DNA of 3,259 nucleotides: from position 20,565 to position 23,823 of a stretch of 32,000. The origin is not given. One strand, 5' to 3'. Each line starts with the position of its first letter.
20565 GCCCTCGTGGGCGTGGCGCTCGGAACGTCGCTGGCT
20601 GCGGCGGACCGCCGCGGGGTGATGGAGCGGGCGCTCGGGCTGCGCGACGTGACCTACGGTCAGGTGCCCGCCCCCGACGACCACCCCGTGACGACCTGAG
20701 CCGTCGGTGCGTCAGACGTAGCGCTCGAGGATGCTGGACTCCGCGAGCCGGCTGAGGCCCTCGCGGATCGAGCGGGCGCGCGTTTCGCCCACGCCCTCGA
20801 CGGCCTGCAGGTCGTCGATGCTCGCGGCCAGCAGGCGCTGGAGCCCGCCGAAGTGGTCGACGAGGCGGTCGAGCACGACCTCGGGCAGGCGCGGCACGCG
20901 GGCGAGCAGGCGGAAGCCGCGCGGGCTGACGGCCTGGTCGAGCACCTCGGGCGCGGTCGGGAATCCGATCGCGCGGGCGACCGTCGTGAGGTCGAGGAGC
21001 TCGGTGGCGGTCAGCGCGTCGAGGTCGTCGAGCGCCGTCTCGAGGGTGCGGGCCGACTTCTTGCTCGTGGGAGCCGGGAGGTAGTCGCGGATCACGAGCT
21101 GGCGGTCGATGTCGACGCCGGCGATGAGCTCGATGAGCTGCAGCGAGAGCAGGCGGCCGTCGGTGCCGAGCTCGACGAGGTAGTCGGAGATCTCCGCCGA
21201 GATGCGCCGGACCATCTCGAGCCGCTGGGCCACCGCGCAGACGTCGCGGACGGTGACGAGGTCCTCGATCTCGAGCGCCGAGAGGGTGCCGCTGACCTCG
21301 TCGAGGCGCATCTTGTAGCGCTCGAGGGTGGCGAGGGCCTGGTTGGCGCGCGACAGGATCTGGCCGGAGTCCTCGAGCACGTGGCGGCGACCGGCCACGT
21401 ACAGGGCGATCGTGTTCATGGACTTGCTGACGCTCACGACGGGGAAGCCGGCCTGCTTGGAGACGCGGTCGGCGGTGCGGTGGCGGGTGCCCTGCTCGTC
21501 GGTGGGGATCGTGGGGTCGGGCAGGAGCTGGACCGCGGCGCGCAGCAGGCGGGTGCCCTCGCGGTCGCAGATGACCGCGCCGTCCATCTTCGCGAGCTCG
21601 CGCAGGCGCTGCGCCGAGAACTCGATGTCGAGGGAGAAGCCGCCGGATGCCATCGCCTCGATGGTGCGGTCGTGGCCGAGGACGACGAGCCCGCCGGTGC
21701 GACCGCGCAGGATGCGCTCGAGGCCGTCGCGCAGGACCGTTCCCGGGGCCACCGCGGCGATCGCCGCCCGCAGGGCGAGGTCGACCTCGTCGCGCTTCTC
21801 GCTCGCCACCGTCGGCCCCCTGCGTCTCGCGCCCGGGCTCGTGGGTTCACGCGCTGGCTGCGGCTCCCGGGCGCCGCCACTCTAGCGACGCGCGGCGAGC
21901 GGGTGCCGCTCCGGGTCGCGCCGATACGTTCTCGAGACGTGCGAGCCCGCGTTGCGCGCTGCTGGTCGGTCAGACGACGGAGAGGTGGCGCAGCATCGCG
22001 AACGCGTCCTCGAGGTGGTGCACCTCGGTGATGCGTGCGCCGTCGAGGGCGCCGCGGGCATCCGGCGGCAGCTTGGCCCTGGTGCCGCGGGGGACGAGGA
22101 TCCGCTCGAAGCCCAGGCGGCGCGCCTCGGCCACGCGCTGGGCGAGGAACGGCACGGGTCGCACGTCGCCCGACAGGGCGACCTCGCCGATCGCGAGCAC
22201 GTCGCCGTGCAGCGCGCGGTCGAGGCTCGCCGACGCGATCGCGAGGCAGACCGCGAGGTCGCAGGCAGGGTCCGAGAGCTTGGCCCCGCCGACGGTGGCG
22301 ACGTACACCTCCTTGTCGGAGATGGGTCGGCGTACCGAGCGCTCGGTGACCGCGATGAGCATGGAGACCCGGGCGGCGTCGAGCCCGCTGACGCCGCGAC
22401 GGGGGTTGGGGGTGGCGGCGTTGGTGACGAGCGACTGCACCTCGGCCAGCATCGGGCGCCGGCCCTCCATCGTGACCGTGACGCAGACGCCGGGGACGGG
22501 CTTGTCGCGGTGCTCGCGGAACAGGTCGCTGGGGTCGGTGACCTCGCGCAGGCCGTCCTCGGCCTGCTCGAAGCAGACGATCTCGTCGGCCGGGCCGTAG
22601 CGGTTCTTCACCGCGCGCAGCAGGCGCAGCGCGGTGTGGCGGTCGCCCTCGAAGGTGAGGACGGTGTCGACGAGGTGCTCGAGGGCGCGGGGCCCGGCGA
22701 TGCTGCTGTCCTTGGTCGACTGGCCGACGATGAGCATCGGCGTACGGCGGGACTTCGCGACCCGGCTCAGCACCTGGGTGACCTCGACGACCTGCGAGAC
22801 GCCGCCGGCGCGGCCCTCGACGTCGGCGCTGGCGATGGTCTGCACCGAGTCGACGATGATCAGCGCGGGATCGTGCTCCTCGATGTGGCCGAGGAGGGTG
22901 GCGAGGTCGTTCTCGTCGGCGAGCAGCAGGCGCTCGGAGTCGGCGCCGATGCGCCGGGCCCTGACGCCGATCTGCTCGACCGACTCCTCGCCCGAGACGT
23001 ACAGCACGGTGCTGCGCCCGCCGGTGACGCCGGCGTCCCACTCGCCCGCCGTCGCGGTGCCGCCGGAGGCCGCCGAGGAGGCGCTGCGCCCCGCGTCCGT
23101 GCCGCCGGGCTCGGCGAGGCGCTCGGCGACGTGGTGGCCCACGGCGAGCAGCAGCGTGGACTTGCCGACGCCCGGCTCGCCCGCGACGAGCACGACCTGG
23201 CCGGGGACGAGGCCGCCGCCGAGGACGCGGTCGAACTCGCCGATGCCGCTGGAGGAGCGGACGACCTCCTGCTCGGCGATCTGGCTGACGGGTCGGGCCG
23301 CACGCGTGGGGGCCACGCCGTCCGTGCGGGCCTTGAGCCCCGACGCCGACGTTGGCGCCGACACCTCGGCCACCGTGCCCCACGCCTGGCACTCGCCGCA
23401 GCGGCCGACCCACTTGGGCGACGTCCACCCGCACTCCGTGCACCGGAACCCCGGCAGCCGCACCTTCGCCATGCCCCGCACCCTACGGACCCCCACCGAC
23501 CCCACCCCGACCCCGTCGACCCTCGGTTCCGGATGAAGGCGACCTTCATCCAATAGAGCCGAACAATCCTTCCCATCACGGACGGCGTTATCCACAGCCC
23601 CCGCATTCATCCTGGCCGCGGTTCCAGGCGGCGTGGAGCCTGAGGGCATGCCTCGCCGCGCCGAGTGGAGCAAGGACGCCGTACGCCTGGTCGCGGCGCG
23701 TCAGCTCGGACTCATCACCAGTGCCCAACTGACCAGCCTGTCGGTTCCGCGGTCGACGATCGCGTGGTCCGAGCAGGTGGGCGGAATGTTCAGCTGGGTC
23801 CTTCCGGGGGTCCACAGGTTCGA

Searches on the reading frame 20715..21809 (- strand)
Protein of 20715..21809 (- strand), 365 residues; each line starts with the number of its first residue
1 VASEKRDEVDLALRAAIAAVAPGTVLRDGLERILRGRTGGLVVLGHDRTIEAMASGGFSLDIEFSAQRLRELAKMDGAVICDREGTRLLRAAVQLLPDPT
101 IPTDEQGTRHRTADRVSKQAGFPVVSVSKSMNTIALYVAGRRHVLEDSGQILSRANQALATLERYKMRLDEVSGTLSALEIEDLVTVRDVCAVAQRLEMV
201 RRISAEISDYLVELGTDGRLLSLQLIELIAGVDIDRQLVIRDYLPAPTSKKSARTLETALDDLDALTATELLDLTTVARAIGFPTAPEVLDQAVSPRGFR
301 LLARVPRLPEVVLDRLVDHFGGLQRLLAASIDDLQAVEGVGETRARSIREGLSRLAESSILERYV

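Call 48: search_protein_families(library=pfam, proteins=[window:20715-21809:-], max_evalue=0.00001)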
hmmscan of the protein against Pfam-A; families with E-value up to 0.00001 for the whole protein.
window:20715-21809:- (365 aa): 4 families
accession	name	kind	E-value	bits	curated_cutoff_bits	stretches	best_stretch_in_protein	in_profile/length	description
PF10635.14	DisA-linker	-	6.4e-52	175.6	25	1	145-287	1-139/142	DisA bacterial checkpoint controller linker region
PF02457.21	DAC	-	7.4e-24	84.1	27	1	28-141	2-118/119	DisA bacterial checkpoint controller nucleotide-binding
PF12826.13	HHH_2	-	3.2e-10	40.4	27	1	315-350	18-53/64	Helix-hairpin-helix motif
PF00633.29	HHH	-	5.2e-07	29.6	24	1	323-350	2-29/30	Helix-hairpin-helix motif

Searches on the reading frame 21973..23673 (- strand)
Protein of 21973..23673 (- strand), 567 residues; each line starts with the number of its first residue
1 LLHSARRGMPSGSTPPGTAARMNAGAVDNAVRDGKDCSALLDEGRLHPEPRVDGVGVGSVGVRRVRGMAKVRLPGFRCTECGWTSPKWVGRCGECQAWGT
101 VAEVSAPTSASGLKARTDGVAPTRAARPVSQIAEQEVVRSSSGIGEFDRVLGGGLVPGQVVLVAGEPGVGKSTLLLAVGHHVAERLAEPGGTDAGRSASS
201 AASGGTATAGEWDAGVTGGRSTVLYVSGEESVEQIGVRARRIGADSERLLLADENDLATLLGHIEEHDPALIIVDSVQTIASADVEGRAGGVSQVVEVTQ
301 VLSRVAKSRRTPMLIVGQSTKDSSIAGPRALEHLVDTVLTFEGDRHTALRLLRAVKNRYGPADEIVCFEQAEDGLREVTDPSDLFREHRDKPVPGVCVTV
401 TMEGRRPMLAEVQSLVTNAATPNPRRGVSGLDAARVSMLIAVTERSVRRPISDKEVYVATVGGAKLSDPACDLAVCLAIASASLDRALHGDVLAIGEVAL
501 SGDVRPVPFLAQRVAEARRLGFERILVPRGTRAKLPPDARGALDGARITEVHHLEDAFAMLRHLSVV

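Call 48: search_protein_families(library=pfam, proteins=[window:21973-23673:-], max_evalue=0.00001)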
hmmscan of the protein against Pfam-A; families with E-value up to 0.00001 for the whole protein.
window:21973-23673:- (567 aa): 6 families
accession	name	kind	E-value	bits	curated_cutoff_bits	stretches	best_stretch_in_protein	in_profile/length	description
PF13481.12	AAA_25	-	2.9e-13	50.3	27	1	150-323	25-194/195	AAA domain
PF06745.19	ATPase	-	4.8e-11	42.9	26.6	1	142-174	3-35/231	KaiC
PF18073.7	Zn_ribbon_LapB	-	4e-10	39.6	25.7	1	76-103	1-28/28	Rubredoxin metal binding domain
PF13541.12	ChlI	-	1.2e-07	32.1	27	1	468-529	58-119/121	Subunit ChlI of Mg-chelatase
PF05362.19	Lon_C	-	1.1e-06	28.8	21.1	1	454-544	94-188/205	Lon protease (S16) C-terminal proteolytic domain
PF03796.21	DnaB_C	-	1.2e-06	28.6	27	0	142-319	4-178/255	DnaB-like helicase C terminal domain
